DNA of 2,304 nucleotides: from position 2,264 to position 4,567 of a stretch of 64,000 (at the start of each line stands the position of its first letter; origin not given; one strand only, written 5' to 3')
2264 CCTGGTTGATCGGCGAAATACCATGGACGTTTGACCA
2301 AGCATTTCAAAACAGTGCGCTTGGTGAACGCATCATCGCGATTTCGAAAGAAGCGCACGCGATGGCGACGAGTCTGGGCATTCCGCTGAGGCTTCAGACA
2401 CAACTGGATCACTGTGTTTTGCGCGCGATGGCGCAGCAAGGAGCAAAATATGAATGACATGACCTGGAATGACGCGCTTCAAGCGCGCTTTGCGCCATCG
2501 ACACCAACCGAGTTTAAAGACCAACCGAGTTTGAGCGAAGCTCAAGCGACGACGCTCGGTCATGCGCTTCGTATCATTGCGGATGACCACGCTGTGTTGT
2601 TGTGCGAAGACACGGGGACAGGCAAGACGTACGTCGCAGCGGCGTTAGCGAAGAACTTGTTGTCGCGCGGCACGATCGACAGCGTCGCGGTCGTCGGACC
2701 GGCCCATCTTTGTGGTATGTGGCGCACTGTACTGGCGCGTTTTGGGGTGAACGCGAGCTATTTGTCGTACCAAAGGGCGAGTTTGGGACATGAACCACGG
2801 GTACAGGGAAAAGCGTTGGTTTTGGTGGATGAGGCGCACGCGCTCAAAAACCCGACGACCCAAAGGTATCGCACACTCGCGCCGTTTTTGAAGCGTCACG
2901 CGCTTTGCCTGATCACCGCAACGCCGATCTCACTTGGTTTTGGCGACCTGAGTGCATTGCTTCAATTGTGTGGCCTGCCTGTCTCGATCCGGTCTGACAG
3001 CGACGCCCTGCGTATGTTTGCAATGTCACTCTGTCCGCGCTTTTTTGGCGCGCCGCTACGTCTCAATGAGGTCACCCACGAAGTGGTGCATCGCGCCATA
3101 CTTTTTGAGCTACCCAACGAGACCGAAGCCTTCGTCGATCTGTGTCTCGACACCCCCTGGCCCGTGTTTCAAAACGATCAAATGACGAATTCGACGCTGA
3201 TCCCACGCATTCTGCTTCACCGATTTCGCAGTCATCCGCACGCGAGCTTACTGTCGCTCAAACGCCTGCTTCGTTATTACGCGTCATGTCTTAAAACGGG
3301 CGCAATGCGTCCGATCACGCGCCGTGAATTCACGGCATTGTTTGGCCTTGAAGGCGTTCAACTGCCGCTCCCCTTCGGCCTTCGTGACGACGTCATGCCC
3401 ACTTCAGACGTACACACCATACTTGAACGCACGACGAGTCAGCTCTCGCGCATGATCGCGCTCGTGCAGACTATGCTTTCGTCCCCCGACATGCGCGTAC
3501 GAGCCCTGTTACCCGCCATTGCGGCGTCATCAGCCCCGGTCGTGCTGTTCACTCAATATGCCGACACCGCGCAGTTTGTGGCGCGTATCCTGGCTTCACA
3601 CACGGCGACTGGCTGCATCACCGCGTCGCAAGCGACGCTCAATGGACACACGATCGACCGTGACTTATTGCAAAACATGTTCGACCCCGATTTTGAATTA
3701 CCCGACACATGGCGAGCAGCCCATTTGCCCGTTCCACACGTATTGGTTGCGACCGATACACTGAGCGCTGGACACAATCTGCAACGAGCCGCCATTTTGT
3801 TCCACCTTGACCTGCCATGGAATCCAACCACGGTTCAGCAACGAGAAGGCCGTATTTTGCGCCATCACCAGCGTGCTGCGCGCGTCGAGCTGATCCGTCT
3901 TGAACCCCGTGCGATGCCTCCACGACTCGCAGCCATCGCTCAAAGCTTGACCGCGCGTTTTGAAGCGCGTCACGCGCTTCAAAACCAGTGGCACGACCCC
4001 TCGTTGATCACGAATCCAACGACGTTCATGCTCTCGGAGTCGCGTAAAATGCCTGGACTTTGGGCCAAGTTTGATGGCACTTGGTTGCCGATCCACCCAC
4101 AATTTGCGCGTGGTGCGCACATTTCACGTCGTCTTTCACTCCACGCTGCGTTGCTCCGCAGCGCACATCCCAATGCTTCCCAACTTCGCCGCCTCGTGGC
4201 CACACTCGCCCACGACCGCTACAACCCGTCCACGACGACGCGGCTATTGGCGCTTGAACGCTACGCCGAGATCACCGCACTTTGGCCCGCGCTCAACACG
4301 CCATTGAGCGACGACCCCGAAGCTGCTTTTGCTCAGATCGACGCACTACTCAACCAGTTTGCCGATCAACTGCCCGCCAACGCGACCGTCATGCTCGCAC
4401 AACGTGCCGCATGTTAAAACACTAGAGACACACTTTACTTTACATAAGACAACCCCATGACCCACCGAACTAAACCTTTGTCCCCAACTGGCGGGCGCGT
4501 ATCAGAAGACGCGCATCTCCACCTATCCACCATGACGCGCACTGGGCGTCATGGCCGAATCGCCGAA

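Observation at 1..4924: Split methyltransferase / SNF2 ATPase / PD-(D/E)xK nuclease module at the window edge (candidate Type ISP-like or DISARM-like defence locus)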

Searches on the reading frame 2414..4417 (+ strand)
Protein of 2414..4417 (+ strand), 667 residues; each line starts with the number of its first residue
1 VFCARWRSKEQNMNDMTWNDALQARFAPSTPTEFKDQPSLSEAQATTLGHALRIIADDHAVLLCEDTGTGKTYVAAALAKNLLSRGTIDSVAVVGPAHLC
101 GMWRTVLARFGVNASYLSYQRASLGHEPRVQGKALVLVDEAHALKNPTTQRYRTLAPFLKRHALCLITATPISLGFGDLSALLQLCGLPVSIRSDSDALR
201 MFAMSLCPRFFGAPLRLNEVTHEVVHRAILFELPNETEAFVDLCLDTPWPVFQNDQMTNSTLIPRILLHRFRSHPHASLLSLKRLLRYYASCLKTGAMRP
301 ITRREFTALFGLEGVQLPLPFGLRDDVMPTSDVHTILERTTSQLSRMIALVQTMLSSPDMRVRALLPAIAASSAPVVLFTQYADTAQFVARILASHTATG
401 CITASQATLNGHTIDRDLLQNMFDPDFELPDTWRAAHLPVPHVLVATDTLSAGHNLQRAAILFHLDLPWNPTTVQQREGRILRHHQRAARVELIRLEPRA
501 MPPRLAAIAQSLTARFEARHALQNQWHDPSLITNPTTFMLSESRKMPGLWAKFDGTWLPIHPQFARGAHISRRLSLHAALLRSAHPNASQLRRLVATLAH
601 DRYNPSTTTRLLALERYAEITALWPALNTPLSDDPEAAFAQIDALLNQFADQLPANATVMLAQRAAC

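Call 6: search_protein_families(library=pfam, proteins=[window:2450-4414:+], max_evalue=0.01)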
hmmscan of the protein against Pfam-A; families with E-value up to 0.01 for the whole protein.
window:2450-4414:+ (655 aa): 9 families
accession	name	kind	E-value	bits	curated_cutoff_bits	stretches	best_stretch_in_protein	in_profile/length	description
PF00176.29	SNF2-rel_dom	-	1.4e-09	37.9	24.9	1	122-174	127-178/290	SNF2-related domain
PF00271.37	Helicase_C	-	8.3e-09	36.1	23.5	1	428-472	66-109/110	Helicase conserved C-terminal domain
PF04851.21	ResIII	-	1.1e-07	32.4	22.5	1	44-84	21-61/164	Type III restriction enzyme, res subunit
PF13401.12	AAA_22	-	2e-05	25.4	27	1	49-155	8-119/130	AAA domain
PF00270.35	DEAD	-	0.00023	21.4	26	0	39-71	7-39/167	DEAD/DEAH box helicase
PF13604.12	AAA_30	-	0.0011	19.2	27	1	44-140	15-108/191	AAA domain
PF20720.3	nSTAND3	-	0.0011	19.1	27.2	1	37-75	8-46/155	Novel STAND NTPase 3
PF02562.22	PhoH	-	0.0013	18.7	27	1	39-85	12-58/205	PhoH-like protein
PF01695.23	IstB_IS21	-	0.0028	17.6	24.1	1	21-74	68-120/238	IstB-like ATP binding protein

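Call 7: search_protein_families(library=padloc, proteins=[window:2450-4414:+], max_evalue=0.01)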
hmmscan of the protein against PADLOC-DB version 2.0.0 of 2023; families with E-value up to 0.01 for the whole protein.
window:2450-4414:+ (655 aa): 32 families (the best 25 are shown)
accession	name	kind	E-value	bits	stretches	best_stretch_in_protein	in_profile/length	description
PDLC02621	DrmD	-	3.5e-28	96.4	2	323-483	475-634/1040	DrmD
PDLC02843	DpdE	-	5.1e-22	75.6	2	351-473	558-664/1091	DpdE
PDLC02572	DrmA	-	1.7e-19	67.3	2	361-479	519-628/1043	DrmA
PDLC02623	DrmD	-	1.7e-18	63.8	3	364-482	532-633/1040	DrmD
PDLC02193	PLD_Helicase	-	1.7e-16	57.6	1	364-484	694-809/905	-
PDLC00659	HmaA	-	1.4e-15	54.2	2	427-475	565-613/1176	SNF2 helicase / DEAD-box helicase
PDLC02853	DpdE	-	7e-14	48.7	2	347-484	469-610/985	DpdE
PDLC02633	DrmD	-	7.8e-14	48.6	1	363-487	528-643/839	DrmD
PDLC02632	DrmD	-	1.1e-13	48.6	2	364-479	525-631/662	DrmD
PDLC02624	DrmD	-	3.2e-12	43.8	1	361-479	363-472/652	DrmD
PDLC02500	BrxHI|BrxHII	-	6.6e-12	42.8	1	429-475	530-576/933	BrxHI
PDLC02619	DrmD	-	1.3e-10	38.1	1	430-479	491-540/872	DrmD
PDLC02504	BrxHI|BrxHII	-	3.1e-10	36.7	2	430-475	538-584/971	BrxHII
PDLC02634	DrmD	-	7.7e-10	35.2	2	431-484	541-594/900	DrmD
PDLC02840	DpdE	-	8.9e-10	35.5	2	50-161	180-304/1091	DpdE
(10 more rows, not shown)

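Call 8: search_protein_families(library=ncbifam, proteins=[window:2450-4414:+], max_evalue=0.01)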
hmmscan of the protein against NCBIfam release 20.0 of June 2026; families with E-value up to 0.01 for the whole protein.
window:2450-4414:+ (655 aa): 9 families
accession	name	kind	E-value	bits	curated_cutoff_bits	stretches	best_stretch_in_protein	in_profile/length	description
NF038317.1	DISARM_DrmD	equivalog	3.7e-32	111.6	610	2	322-483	459-619/1021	DISARM system SNF2-like helicase DrmD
NF042964.1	phospholipD_antiphage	equivalog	6.4e-21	74.4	1100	1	318-510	638-825/895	phospholipase D-like domain-containing anti-phage protein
NF041062.1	DpdE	equivalog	2.7e-19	68.7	500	2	331-486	511-655/1048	protein DpdE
NF038318.1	DISARM_DrmD_b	equivalog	9.1e-10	37.3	950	1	430-478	488-536/868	DISARM system SNF2-like helicase DrmD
NF003426.0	PRK04914.1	equivalog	2.3e-08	32.7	576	1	430-475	549-594/959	RNA polymerase-associated protein RapA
NF038214.1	IS21_help_AAA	equivalog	3.4e-06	26.9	200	1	21-74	66-118/232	IS21-like element helper ATPase IstB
TIGR04095.1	dnd_restrict_1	equivalog_domain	0.00028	20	600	0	54-102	32-81/451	DNA phosphorothioation system restriction enzyme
NF005992.0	PRK08116.1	subfamily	0.0047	16.1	189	1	48-76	116-143/269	hypothetical protein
NF005304.0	PRK06835.1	equivalog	0.007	15.5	215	0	46-75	183-212/330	ATP-binding protein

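Call 9: find_encoding_contigs(protein=window:2450-4417:+, flank=10000, max_places=6)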
Protein window:2450-4417:+ (655 aa): no gene with exactly this product is on record in the collection.

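Call 11: find_encoding_contigs(protein=window:2414-4417:+, flank=10000, max_places=6)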
Protein window:2414-4417:+ (667 aa): no gene with exactly this product is on record in the collection.

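Call 12: find_homologous_proteins(query=window:2450-4414:+)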
Query window:2450-4414:+ (655 aa): 599 proteins with E <= 0.001 among 8000 candidates; the best 120 are listed.
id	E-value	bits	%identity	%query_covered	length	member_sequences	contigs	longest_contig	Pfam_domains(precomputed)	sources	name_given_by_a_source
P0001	0.0e+0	1461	99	100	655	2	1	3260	PF00176.30,PF13401.13,PF00271.38,PF04851.22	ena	-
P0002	6.4e-165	568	44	94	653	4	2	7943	PF00270.36,PF00271.38,PF04851.22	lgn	-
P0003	2.8e-163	563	45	94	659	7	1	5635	PF00270.36,PF00176.30,PF00271.38,PF04851.22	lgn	-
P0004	1.1e-159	551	42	96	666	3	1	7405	PF00270.36,PF00176.30,PF00271.38,PF04851.22,PF20720.4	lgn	-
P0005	2.2e-159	550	43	96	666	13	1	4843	PF00270.36,PF00176.30,PF00271.38,PF04851.22,PF20720.4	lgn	-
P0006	5.5e-156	539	43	96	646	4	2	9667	PF00270.36,PF00176.30,PF00271.38,PF04851.22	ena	-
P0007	8.7e-153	528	45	94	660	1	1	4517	PF00270.36,PF00176.30,PF00271.38,PF04851.22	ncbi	-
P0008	9.3e-144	498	43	88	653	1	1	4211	PF00176.30,PF13401.13,PF00271.38,PF04851.22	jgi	-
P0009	2.3e-107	378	39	84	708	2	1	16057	PF00270.36,PF00176.30,PF00271.38,PF04851.22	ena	-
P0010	2.1e-104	368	39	83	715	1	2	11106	PF00176.30,PF00271.38,PF04851.22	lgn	-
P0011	1.0e-101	360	39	80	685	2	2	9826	PF00270.36,PF00176.30,PF00271.38,PF04851.22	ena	-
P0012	1.4e-98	349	37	83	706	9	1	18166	PF00270.36,PF00176.30,PF01695.24,PF00271.38,PF04851.22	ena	-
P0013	3.5e-92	328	35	84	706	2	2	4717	PF00270.36,PF00176.30,PF00271.38,PF04851.22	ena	-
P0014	2.1e-90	322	36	82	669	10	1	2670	PF00176.30,PF00271.38,PF04851.22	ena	-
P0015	4.6e-86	308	36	76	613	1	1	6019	PF00176.30,PF00271.38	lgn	-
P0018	5.8e-67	245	35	74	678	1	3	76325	PF00271.38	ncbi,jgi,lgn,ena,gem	ncbi:MAG: DEAD/DEAH box helicase [Bradymonadales bacterium]|jgi:superfamily II DNA or RNA helicase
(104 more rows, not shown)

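Call 13: find_encoding_contigs(protein=P0018, flank=10000, max_places=3)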
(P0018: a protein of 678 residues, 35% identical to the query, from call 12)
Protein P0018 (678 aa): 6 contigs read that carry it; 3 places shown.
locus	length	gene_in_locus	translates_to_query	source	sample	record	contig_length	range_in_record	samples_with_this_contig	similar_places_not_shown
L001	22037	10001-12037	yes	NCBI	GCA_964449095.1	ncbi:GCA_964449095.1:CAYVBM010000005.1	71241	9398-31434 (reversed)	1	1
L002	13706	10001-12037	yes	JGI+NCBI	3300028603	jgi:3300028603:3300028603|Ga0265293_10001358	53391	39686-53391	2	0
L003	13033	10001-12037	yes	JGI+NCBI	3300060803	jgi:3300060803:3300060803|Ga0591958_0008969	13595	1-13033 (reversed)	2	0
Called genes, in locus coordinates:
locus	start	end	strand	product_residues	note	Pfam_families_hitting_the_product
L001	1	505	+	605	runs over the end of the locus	-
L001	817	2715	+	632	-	PF00012:HSP70, PF06723:MreB_Mbl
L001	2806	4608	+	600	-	PF00672:HAMP, PF00512:HisKA (weak), PF02518:HATPase_c, PF14501:HATPase_c_5 (weak)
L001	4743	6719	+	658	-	-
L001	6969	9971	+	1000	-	PF02384:N6_Mtase (faint), PF20473:MmeI_Mtase, PF07669:Eco57I, PF12950:TaqI_C (faint)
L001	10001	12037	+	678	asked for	PF00271:Helicase_C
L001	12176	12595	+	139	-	PF02021:UPF0102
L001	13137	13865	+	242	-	PF01618:MotA_ExbB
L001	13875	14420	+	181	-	PF02472:ExbD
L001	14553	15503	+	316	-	PF13103:TonB_2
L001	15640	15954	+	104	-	-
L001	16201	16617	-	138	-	-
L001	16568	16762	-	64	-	-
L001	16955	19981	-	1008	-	-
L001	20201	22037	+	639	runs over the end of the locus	PF02518:HATPase_c, PF00204:DNA_gyraseB, PF01751:Toprim, PF00986:DNA_gyraseB_C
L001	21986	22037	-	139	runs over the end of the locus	-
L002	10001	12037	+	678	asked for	PF00271:Helicase_C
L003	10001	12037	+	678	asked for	PF00271:Helicase_C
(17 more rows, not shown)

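Call 14: find_encoding_contigs(protein=P0012, flank=10000, max_places=3)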
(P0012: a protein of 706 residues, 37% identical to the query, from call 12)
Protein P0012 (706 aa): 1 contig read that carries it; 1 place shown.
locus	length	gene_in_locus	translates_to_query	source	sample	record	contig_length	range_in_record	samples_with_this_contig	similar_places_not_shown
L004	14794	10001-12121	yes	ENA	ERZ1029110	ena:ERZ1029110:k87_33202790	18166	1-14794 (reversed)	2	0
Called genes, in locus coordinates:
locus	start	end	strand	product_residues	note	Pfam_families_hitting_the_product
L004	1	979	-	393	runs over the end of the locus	PF00817:IMS, PF21999:IMS_HHH_1 (weak), PF11799:IMS_C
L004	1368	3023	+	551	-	PF04885:Stig1 (faint), PF26766:Choice_anch_L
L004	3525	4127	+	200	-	PF01810:LysE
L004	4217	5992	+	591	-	-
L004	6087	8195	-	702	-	-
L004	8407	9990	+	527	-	PF03109:ABC1 (faint), PF00069:Pkinase, PF07714:PK_Tyr_Ser-Thr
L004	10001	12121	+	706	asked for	PF01695:IstB_IS21 (faint), PF04851:ResIII (weak), PF00270:DEAD (faint), PF00176:SNF2-rel_dom (weak), PF00271:Helicase_C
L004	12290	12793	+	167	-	PF02021:UPF0102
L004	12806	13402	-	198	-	-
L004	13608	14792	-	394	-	?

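Call 15: find_encoding_contigs(protein=P0009, flank=10000, max_places=3)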
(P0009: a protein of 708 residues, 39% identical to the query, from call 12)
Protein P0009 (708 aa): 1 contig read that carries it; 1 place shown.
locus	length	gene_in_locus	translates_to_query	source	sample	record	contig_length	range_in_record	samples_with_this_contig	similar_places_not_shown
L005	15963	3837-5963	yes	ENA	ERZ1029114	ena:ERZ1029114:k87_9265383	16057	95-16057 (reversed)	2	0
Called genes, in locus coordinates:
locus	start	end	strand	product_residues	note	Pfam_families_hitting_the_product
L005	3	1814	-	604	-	?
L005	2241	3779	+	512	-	PF00069:Pkinase, PF07714:PK_Tyr_Ser-Thr, PF03109:ABC1 (faint)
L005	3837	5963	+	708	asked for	PF04851:ResIII (weak), PF00270:DEAD (faint), PF00176:SNF2-rel_dom (weak), PF00271:Helicase_C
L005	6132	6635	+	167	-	PF02021:UPF0102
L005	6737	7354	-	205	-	-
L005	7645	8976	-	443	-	-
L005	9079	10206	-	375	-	-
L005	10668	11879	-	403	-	PF00089:Trypsin, PF13365:Trypsin_2, PF13180:PDZ_2, PF17820:PDZ_6 (faint)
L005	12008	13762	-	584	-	PF07719:TPR_2 (faint), PF00515:TPR_1 (faint), PF13428:TPR_14 (faint), PF14559:TPR_19 (faint), PF13424:TPR_12 (weak), PF00400:WD40 (faint), PF23381:Beta-prop_IFT122_1st (weak), PF23414:Beta-prop_EML_2 (weak), +2 more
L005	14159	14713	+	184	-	PF01965:DJ-1_PfpI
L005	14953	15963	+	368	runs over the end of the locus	?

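Call 18: search_protein_families(library=pfam, proteins=[L001:6969-9968:+, L001:4743-6716:+, L001:6969-7600:+, L004:8407-9987:+, L005:2241-3776:+], max_evalue=1)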
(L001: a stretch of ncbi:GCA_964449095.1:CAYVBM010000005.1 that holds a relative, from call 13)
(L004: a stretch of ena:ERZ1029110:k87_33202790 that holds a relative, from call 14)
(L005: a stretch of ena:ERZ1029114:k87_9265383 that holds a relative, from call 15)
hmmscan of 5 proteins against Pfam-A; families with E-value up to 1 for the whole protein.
L001:6969-9968:+ (1000 aa): 6 families
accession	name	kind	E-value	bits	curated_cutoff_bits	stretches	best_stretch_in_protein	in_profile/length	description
PF07669.17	Eco57I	-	6.3e-20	72.4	25.3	1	414-679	2-157/171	Eco57I restriction-modification methylase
PF20473.4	MmeI_Mtase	-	1.4e-09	38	27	1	356-442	11-92/259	MmeI, DNA-methyltransferase domain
PF02384.22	N6_Mtase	-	5.5e-07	29.7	20.4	1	365-434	47-99/311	N-6 DNA Methylase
PF12950.13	TaqI_C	-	7.3e-06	26.7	26.5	1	793-942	1-114/118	TaqI-like C-terminal specificity domain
PF25120.1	DUF7814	-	8.2e-05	22.8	27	1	170-267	87-182/228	Domain of unknown function (DUF7814)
PF20465.4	MmeI_hel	-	0.18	13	27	1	168-242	7-75/75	MmeI, helicase spacer domain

L001:4743-6716:+ (658 aa): 3 families
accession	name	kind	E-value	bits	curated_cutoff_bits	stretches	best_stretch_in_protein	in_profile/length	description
PF13428.12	TPR_14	-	0.00049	21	23.5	1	590-625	3-38/44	Tetratricopeptide repeat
PF13429.12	TPR_15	-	0.0011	18.8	26.2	1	586-649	212-272/280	Tetratricopeptide repeat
PF13174.12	TPR_6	-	0.0026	18.8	26.3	1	591-620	3-32/33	Tetratricopeptide repeat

L001:6969-7600:+ (210 aa): 0 families

L004:8407-9987:+ (527 aa): 9 families
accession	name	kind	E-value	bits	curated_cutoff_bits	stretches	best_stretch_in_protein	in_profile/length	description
PF00069.31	Pkinase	-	2.3e-51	175.2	31.7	1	216-464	1-253/263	Protein kinase domain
PF07714.23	PK_Tyr_Ser-Thr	-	4.7e-35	121.6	23.1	1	218-464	3-250/258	Protein tyrosine and serine/threonine kinase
PF03109.22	ABC1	-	3e-05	23.7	22.9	1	288-365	144-216/244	ABC1 atypical kinase-like domain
PF06293.20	Kdo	-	0.00058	19.8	21.3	1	289-368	94-174/207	Lipopolysaccharide kinase (Kdo/WaaP) family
PF01636.29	APH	-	0.00078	19.7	23.2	1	333-363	170-197/239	Phosphotransferase enzyme family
PF12330.14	Haspin_kinase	-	0.0044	16.5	25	1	273-372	174-262/364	Haspin like kinase domain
PF01163.29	RIO1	-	0.022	14.8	22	1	288-346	82-139/187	RIO domain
PF17667.7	Pkinase_fungal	-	0.059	12.5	24.1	1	329-393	304-367/387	Fungal protein kinase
PF13095.12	FTA2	-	0.25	11.4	30.2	1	274-344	142-203/214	Kinetochore Sim4 complex subunit FTA2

L005:2241-3776:+ (512 aa): 7 families
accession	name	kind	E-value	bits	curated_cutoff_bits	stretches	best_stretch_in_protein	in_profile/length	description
PF00069.31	Pkinase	-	4.3e-50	171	31.7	1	200-454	1-258/263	Protein kinase domain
PF07714.23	PK_Tyr_Ser-Thr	-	2.4e-34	119.3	23.1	1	204-448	5-250/258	Protein tyrosine and serine/threonine kinase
PF03109.22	ABC1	-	5.8e-05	22.8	22.9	1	272-349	144-216/244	ABC1 atypical kinase-like domain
PF06293.20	Kdo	-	6.2e-05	23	21.3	1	268-352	89-174/207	Lipopolysaccharide kinase (Kdo/WaaP) family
PF01636.29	APH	-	0.00097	19.4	23.2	1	312-347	165-197/239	Phosphotransferase enzyme family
PF17667.7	Pkinase_fungal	-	0.013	14.6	24.1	1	314-377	305-367/387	Fungal protein kinase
PF25486.1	DUF7909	-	0.18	11.8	27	1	237-295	9-65/168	Domain of unknown function (DUF7909)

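Call 19: search_solved_structures(query=L001:6969-9968:+, max_evalue=0.01)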
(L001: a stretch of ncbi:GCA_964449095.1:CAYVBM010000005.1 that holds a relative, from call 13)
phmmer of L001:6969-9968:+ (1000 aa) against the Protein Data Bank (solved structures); distinct sequences matched with E-value up to 0.01: 8.
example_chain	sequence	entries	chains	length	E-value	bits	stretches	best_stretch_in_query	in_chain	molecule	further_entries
5hr4_C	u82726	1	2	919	1.6e-05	26.4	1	168-435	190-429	MmeI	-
7qw5_A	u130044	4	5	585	4.6e-05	24.9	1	788-984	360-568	Modification methylase BseCI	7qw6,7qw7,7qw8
1g38_A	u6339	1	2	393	0.00039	21.9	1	590-685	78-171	MODIFICATION METHYLASE TAQI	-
2ibs_A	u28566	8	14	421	0.00044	21.7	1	590-685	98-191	Modification methylase TaqI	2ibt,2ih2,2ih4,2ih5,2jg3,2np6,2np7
1aqj_A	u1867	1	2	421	0.00045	21.7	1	590-685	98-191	ADENINE-N6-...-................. TAQI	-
1aqi_A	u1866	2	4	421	0.00045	21.7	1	590-685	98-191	ADENINE-N6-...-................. TAQI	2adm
7lni_A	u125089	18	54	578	0.00087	20.7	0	367-428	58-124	Site-specific DNA-methyltransferase (adenine-specific)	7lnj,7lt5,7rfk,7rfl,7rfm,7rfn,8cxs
8cxz_A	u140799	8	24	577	0.00091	20.6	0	367-428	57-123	Site-specific DNA-methyltransferase (adenine-specific)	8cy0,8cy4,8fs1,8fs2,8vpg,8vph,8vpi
